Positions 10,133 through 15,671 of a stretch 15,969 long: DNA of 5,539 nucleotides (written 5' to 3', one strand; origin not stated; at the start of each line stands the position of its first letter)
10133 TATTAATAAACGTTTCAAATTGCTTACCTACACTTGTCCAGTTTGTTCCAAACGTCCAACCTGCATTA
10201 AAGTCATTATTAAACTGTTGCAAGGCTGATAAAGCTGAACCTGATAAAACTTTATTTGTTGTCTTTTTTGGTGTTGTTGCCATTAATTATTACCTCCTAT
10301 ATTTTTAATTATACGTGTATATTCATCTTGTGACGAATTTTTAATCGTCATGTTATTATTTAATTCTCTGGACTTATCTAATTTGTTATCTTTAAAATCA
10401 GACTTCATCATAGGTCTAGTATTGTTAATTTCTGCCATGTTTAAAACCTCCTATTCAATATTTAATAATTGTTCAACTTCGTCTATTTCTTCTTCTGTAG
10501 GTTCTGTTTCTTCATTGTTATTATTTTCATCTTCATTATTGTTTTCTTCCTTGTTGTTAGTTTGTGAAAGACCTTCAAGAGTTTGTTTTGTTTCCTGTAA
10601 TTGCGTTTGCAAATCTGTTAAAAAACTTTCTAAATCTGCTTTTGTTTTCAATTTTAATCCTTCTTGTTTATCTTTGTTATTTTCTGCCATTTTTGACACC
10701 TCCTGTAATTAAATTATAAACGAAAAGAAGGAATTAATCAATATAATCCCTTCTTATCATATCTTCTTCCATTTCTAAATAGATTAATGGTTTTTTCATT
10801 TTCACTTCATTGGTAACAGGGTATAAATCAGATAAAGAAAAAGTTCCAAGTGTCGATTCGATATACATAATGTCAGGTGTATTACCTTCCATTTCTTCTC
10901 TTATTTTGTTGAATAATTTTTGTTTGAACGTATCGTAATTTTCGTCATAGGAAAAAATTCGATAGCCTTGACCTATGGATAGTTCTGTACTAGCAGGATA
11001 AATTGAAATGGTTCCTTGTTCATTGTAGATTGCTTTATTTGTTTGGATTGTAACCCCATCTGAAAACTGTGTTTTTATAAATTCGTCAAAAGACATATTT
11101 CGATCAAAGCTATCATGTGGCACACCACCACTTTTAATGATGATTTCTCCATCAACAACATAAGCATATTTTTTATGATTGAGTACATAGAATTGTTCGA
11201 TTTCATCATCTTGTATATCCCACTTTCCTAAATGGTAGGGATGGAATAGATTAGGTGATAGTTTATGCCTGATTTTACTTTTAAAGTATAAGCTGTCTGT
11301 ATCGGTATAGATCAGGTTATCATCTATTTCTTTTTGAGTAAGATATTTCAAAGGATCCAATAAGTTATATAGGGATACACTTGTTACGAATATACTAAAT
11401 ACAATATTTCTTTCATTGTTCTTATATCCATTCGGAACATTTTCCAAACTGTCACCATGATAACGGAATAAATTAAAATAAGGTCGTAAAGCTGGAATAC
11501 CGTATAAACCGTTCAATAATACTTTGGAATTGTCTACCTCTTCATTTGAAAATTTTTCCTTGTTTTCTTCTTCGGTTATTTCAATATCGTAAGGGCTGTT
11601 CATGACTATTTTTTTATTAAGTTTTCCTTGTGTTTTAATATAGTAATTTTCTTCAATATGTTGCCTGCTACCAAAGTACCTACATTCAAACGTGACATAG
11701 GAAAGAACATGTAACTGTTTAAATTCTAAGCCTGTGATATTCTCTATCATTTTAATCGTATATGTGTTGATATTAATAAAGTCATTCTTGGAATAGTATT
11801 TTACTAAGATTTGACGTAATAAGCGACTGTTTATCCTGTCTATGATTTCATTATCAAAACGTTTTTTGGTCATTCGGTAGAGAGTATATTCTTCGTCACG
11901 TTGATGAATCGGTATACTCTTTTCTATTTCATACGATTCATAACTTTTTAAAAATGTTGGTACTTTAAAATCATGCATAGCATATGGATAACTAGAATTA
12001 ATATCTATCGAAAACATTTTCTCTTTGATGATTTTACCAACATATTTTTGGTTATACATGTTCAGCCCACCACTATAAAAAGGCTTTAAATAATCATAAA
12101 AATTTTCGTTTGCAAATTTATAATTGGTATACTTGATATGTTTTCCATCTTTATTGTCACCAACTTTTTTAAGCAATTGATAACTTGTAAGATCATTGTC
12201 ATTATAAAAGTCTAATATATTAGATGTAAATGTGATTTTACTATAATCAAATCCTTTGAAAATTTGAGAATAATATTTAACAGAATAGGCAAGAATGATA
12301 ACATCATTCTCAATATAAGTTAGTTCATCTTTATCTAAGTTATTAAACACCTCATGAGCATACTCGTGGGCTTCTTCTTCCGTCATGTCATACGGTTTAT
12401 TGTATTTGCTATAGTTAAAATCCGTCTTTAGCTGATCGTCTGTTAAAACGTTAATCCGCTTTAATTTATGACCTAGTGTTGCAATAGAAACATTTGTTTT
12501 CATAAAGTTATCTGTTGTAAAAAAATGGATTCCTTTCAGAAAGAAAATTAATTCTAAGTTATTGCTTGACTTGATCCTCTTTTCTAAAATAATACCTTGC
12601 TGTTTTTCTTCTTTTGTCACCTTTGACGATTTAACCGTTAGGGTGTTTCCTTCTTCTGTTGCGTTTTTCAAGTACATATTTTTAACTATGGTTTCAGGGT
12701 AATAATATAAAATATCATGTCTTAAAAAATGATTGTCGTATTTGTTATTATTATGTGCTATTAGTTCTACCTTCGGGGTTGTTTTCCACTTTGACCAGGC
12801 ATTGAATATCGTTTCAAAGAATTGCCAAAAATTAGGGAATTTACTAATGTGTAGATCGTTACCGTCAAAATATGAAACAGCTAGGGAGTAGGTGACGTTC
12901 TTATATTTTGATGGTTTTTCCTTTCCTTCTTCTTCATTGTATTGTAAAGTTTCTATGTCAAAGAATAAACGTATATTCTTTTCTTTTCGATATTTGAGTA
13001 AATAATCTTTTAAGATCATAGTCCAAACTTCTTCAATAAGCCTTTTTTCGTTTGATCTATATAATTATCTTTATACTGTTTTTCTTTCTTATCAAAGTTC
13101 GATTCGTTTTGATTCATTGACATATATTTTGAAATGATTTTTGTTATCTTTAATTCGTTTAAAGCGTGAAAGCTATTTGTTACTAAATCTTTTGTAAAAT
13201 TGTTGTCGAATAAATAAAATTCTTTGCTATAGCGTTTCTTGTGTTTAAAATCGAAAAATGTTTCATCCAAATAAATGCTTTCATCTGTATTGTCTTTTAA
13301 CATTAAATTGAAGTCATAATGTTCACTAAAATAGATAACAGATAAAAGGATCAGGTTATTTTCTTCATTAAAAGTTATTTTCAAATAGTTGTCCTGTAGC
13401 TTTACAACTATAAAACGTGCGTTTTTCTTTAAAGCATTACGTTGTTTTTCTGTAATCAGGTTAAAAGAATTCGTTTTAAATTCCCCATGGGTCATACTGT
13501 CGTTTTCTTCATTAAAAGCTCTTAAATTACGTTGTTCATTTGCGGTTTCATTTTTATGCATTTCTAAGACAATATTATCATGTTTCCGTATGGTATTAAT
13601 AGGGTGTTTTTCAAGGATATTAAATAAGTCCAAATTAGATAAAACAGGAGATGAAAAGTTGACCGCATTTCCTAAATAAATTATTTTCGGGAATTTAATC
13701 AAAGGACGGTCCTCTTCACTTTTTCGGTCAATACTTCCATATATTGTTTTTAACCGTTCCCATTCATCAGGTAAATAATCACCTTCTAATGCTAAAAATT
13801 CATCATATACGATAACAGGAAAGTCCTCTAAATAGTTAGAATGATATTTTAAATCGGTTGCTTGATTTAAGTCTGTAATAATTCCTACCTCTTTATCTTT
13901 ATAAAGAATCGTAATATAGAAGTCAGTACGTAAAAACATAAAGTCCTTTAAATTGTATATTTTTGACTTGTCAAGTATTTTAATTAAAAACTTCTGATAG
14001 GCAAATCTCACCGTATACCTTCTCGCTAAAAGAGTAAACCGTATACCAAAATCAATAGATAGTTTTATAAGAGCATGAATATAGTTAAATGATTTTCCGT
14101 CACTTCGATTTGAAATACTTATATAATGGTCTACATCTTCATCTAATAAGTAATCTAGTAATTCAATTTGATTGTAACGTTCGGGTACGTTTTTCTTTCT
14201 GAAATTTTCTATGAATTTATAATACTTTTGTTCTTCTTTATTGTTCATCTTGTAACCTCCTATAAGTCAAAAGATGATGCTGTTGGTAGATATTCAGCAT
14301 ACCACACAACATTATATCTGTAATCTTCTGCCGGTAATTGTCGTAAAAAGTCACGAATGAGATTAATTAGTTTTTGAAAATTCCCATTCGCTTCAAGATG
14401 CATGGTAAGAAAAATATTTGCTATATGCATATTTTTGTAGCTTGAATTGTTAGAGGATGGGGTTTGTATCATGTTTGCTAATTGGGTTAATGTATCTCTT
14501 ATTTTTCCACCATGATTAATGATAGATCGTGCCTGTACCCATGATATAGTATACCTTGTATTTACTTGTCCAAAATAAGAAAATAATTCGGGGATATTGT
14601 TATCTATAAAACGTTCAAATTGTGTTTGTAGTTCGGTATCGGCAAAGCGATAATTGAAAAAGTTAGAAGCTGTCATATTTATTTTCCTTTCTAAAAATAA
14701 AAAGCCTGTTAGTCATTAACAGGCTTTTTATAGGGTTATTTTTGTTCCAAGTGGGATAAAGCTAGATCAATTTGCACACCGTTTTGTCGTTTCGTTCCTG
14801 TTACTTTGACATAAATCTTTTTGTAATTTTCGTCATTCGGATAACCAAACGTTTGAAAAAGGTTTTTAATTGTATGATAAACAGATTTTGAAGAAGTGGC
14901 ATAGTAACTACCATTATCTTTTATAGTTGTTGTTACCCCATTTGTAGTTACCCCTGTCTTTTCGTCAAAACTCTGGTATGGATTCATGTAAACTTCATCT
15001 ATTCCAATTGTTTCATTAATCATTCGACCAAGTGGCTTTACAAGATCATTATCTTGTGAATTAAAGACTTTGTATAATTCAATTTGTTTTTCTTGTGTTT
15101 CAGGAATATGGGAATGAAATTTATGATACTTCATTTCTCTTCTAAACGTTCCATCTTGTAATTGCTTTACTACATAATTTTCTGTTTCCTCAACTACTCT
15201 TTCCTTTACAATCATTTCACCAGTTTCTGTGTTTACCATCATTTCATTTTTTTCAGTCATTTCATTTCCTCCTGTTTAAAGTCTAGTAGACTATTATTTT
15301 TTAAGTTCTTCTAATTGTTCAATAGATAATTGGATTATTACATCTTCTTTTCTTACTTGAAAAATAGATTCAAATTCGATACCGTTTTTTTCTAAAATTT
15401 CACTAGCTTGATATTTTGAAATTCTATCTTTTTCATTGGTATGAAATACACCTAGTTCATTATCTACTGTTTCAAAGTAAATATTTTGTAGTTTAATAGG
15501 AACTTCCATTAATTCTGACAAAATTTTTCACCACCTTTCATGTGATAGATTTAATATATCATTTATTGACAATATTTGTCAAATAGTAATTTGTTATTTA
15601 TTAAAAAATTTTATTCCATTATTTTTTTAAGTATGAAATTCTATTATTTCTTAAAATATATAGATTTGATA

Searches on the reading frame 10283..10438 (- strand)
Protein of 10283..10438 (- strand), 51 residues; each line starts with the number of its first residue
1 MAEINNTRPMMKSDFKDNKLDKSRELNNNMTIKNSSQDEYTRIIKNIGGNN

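Call 6: search_protein_families(library=phrogs, proteins=[window:10283-10438:-], max_evalue=0.01)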
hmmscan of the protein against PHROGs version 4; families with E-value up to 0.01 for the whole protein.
window:10283-10438:- (51 aa): 2 families
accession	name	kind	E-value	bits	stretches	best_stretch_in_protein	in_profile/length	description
phrog_6289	-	unknown function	2.2e-10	41.5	1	1-45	1-46/60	-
phrog_24433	-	unknown function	1.4e-07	32.6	1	16-50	21-55/56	-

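Call 8: search_protein_families(library=pfam, proteins=[window:10283-10438:-], max_evalue=1)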
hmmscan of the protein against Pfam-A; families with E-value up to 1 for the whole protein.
window:10283-10438:- (51 aa): 1 family
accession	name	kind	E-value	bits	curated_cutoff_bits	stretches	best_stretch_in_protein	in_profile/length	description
PF14680.12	FANCI_HD2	-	0.072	12.8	25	1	7-36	151-180/230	FANCI helical domain 2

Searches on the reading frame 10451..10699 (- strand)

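Call 6: search_protein_families(library=phrogs, proteins=[window:10451-10699:-], max_evalue=0.01)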
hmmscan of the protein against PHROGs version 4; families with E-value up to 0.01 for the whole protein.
window:10451-10699:- (82 aa): 0 families

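Call 8: search_protein_families(library=pfam, proteins=[window:10451-10699:-], max_evalue=1)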
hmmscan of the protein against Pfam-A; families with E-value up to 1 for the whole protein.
window:10451-10699:- (82 aa): 9 families
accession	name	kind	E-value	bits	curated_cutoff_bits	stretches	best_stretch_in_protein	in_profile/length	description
PF00921.22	Lipoprotein_2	-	0.14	12.1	22.6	1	14-77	17-80/298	Borrelia lipoprotein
PF15456.11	Uds1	-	0.17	12.5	28.8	1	11-77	27-96/123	Up-regulated During Septation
PF18829.7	Importin_rep_6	-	0.18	12.6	23.9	1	19-80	22-83/110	Importin repeat 6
PF09177.16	STX6_10_61_N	-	0.21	12.6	29.4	1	18-77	34-93/99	Syntaxin 6/10/61, N-terminal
PF04157.22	EAP30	-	0.22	11.6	26.8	1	13-62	17-59/219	EAP30/Vps36 family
PF20878.2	REST_helical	-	0.34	11.6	27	0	21-48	29-56/65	Helical region in REST corepressor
PF24181.1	TPR_TTI1_C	-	0.35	10.9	27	1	8-71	21-85/273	TTI1 C-terminal TPR domain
PF01923.23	Cob_adeno_trans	-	0.57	10.7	24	1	19-79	50-106/171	Cobalamin adenosyltransferase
PF06459.17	RR_TM4-6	-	0.61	10.3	25.1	1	5-74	48-117/277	Ryanodine Receptor TM 4-6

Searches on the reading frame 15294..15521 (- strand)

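Call 6: search_protein_families(library=phrogs, proteins=[window:15294-15521:-], max_evalue=0.01)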
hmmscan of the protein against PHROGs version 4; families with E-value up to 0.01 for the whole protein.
window:15294-15521:- (75 aa): 0 families

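Call 8: search_protein_families(library=pfam, proteins=[window:15294-15521:-], max_evalue=1)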
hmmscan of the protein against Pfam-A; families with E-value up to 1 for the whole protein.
window:15294-15521:- (75 aa): 1 family
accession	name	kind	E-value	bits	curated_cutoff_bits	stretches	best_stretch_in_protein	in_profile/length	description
PF03683.19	UPF0175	-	0.029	14.5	27.9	1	30-72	30-71/75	Uncharacterised protein family (UPF0175)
